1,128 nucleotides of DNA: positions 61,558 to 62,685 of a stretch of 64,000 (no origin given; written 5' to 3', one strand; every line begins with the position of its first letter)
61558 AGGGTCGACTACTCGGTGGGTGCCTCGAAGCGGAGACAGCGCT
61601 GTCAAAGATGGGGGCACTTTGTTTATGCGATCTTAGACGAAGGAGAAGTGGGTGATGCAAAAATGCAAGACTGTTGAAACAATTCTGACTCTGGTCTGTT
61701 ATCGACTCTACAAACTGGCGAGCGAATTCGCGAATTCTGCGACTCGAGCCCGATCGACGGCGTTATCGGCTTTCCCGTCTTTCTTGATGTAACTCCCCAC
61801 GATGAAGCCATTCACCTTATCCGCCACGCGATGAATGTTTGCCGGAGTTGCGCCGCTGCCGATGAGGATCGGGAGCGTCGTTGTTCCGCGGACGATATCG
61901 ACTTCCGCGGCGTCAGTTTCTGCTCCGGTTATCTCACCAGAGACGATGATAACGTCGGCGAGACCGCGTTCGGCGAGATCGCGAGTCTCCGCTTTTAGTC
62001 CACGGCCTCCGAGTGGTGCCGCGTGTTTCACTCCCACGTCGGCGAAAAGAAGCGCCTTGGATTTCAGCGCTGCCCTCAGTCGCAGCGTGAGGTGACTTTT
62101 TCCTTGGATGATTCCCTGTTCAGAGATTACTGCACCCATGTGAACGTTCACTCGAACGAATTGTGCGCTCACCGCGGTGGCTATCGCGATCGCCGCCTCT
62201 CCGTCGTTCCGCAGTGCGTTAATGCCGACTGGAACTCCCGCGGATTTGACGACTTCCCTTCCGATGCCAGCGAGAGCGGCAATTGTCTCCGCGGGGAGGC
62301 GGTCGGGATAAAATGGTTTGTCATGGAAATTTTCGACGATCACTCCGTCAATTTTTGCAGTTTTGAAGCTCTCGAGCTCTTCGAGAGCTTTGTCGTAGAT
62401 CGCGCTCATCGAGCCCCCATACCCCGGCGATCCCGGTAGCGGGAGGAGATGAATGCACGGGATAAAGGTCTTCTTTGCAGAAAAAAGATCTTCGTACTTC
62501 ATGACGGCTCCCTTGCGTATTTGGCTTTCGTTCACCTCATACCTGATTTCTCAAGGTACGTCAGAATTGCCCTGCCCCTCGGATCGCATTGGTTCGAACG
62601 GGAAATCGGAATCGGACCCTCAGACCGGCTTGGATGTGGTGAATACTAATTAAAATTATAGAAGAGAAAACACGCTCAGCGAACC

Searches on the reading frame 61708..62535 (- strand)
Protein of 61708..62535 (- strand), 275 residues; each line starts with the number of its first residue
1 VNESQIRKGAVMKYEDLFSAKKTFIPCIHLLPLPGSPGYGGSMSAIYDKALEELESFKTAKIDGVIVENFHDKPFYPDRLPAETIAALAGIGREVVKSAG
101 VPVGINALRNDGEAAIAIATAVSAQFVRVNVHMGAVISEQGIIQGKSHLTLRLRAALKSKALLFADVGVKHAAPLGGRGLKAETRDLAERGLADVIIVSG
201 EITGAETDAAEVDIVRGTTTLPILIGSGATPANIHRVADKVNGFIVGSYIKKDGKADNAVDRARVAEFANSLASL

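Call 14: search_protein_families(library=pfam, proteins=[window:61708-62535:-], max_evalue=0.01)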
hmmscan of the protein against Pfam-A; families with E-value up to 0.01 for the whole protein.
window:61708-62535:- (275 aa): 1 family
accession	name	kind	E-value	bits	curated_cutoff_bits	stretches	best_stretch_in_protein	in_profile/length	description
PF03437.21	BtpA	-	9.3e-76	255.1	30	1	21-271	2-251/254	BtpA family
